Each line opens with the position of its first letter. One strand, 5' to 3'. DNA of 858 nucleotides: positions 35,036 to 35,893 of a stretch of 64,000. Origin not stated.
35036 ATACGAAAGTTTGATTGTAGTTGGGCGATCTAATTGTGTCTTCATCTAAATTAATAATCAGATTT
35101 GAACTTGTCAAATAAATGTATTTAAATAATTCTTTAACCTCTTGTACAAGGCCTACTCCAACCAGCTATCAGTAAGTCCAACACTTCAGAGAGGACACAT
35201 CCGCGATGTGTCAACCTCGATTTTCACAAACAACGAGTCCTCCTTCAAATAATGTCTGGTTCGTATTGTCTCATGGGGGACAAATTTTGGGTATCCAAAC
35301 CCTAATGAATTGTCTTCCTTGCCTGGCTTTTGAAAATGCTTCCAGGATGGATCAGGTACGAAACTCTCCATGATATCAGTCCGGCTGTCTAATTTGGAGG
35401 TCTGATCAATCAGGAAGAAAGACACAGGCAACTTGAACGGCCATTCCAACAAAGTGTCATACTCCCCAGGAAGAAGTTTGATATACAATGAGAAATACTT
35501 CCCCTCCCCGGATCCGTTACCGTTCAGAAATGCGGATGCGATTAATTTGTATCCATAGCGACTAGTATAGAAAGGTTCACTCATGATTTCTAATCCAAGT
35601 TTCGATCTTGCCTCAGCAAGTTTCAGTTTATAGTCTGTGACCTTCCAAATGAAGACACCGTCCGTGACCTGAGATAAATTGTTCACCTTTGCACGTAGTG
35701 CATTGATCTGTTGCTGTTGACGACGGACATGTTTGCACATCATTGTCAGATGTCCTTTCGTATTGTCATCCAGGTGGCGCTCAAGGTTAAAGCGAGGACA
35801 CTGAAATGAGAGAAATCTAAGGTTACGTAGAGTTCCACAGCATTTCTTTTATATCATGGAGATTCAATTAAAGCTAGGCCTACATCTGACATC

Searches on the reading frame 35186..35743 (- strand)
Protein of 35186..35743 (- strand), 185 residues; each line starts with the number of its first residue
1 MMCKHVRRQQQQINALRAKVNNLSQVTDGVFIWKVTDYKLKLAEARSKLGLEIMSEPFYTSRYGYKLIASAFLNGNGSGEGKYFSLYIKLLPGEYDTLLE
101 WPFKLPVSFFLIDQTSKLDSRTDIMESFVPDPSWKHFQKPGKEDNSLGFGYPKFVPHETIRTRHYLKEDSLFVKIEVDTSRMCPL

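Call 50: search_protein_families(library=pfam, proteins=[window:35186-35743:-], max_evalue=0.001)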
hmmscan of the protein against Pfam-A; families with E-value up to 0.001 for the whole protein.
window:35186-35743:- (185 aa): 2 families
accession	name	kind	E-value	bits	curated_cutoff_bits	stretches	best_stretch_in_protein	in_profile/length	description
PF21355.3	TRAF-mep_MATH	-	5.5e-43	146.7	27.4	1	52-174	3-125/125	TRAF/meprin, MATH domain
PF22486.2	MATH_2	-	5.1e-34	117.9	32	1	31-177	2-136/136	MATH domain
